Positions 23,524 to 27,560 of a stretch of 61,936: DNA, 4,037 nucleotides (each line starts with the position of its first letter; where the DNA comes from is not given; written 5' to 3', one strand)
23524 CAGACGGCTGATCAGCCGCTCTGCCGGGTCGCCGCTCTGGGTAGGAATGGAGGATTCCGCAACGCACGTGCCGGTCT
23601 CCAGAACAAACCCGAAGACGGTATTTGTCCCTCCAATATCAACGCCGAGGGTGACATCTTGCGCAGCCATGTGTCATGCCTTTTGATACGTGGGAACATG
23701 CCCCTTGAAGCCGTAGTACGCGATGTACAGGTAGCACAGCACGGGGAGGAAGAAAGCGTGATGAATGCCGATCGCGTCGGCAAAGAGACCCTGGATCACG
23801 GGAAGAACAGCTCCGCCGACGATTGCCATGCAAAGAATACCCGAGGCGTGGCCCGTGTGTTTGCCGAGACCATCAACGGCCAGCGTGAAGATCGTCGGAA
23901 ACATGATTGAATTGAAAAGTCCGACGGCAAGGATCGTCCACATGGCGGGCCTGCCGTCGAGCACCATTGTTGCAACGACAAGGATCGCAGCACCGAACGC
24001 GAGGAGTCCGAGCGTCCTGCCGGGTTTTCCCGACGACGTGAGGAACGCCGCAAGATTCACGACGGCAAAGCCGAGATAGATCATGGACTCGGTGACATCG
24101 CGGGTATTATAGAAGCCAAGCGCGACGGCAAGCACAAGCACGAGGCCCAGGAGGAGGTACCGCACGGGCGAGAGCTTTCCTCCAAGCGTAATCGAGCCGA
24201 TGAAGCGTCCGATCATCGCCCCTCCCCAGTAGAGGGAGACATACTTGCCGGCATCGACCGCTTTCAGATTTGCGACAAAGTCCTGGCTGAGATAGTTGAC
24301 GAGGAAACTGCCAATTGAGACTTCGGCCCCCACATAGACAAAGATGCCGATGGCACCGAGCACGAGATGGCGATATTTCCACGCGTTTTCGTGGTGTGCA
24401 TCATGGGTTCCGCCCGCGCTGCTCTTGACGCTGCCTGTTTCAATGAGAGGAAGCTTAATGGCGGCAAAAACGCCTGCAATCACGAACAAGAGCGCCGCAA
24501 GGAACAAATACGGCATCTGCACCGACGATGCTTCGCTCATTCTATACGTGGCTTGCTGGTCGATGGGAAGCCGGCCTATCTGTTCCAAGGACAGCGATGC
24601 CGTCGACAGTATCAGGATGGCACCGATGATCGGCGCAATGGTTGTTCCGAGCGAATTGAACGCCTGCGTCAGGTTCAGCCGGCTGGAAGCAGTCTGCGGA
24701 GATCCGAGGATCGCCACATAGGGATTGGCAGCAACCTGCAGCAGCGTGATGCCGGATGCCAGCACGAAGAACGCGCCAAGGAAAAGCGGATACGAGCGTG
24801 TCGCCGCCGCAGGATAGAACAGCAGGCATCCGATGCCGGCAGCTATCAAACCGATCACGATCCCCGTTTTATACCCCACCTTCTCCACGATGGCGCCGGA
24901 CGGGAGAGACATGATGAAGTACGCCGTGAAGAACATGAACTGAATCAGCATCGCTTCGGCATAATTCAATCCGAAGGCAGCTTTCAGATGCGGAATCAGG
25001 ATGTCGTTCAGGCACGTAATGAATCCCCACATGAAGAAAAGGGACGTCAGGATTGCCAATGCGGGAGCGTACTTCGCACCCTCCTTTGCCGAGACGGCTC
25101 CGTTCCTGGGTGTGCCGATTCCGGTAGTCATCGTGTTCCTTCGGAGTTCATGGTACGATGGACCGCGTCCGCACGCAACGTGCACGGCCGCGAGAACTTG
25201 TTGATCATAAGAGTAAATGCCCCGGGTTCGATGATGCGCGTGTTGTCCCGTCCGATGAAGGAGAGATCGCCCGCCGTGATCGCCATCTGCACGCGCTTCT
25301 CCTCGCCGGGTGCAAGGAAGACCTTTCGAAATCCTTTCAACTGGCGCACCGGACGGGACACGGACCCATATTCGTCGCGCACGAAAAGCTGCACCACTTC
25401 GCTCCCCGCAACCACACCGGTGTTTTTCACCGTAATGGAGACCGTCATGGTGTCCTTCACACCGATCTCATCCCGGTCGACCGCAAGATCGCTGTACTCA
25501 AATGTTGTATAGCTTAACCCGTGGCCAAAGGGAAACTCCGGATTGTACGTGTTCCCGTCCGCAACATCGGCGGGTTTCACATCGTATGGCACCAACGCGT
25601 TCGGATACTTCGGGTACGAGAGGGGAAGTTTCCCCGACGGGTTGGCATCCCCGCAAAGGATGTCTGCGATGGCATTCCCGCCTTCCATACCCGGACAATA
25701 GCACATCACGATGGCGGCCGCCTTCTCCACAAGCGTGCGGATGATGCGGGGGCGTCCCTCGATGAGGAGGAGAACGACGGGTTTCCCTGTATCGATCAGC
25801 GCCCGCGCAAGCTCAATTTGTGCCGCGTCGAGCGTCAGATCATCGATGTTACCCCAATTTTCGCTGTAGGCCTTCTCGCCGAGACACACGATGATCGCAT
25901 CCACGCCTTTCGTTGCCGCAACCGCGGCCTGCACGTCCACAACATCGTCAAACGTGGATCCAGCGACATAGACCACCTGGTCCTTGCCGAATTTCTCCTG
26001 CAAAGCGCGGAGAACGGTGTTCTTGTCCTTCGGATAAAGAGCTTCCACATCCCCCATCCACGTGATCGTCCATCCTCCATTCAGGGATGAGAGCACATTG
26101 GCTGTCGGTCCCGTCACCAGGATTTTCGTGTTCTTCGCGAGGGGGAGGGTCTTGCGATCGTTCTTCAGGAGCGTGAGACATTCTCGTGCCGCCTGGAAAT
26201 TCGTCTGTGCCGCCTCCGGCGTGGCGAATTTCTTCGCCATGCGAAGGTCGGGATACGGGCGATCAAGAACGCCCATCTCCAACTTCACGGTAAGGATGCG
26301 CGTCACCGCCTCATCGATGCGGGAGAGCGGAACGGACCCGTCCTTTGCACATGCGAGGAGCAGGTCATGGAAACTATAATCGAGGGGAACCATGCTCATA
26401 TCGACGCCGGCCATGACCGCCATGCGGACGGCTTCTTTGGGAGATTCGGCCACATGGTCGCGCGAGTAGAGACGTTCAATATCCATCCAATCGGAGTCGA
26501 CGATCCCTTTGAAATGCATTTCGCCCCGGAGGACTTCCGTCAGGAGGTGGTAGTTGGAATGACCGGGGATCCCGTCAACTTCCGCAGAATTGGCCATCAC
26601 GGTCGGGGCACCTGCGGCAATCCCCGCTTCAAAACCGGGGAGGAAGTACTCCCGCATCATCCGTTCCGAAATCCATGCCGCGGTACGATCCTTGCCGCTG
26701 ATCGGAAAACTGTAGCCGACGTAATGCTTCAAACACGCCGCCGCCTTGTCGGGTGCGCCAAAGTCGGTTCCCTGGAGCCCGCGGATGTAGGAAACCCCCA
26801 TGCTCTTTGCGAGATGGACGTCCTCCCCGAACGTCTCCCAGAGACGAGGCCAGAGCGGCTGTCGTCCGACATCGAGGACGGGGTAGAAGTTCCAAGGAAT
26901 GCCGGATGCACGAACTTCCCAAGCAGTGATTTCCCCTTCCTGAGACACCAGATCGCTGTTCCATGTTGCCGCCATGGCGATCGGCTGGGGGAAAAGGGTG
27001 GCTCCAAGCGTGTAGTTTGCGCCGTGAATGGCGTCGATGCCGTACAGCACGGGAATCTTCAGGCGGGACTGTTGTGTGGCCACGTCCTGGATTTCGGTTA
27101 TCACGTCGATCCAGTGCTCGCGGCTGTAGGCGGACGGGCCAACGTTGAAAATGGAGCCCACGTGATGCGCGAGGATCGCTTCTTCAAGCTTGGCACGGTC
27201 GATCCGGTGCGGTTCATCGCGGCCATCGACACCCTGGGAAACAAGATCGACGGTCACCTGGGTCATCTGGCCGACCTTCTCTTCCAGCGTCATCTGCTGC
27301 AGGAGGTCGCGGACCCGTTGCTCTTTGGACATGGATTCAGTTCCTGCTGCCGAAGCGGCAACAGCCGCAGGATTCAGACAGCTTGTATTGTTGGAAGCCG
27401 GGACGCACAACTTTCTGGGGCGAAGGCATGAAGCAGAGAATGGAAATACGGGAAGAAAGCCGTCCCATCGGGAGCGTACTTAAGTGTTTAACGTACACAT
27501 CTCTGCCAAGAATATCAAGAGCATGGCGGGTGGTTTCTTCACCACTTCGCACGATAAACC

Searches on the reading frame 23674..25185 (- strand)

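Call 56: search_protein_families(library=pfam, proteins=[window:23674-25185:-], max_evalue=0.00001)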
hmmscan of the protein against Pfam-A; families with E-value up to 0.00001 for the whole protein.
window:23674-25185:- (503 aa): 1 family
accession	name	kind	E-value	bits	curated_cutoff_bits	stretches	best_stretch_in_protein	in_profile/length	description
PF07690.21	MFS_1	-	1.4e-21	77.2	33.4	1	48-383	4-311/347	Major Facilitator Superfamily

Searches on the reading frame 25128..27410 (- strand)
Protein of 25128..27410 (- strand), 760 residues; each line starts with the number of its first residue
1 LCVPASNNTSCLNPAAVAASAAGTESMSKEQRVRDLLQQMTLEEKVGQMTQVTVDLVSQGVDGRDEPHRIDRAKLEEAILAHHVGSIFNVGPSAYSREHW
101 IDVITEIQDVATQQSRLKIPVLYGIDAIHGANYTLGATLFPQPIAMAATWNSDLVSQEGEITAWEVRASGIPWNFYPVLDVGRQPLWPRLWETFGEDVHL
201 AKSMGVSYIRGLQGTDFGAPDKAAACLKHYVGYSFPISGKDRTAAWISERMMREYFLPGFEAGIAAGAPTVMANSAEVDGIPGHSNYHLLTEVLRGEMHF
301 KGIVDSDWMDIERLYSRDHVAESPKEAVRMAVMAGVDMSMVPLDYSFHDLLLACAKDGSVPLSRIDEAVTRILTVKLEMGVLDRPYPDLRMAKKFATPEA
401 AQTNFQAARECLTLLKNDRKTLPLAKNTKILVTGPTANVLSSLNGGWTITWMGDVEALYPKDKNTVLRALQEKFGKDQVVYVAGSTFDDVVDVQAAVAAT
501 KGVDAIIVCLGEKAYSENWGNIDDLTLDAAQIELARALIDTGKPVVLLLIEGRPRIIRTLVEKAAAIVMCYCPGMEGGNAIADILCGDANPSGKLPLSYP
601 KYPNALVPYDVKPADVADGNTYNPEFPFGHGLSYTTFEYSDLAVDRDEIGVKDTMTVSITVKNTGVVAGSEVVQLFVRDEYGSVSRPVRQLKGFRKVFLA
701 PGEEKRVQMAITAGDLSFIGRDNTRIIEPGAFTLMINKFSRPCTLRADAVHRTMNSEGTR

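Call 55: search_protein_families(library=pfam, proteins=[window:25128-27410:-], max_evalue=0.00001)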
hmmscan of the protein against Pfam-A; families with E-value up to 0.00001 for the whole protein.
window:25128-27410:- (760 aa): 3 families
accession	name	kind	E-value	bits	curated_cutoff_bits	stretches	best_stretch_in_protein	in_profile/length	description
PF00933.27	Glyco_hydro_3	-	1.3e-70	238.8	27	1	41-375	1-316/316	Glycosyl hydrolase family 3 N terminal domain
PF01915.27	Glyco_hydro_3_C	-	3.6e-43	148.3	31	1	413-634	2-200/200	Glycosyl hydrolase family 3 C-terminal domain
PF14310.12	Fn3-like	-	6.2e-23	81.2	25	1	671-738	1-69/71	Fibronectin type III-like domain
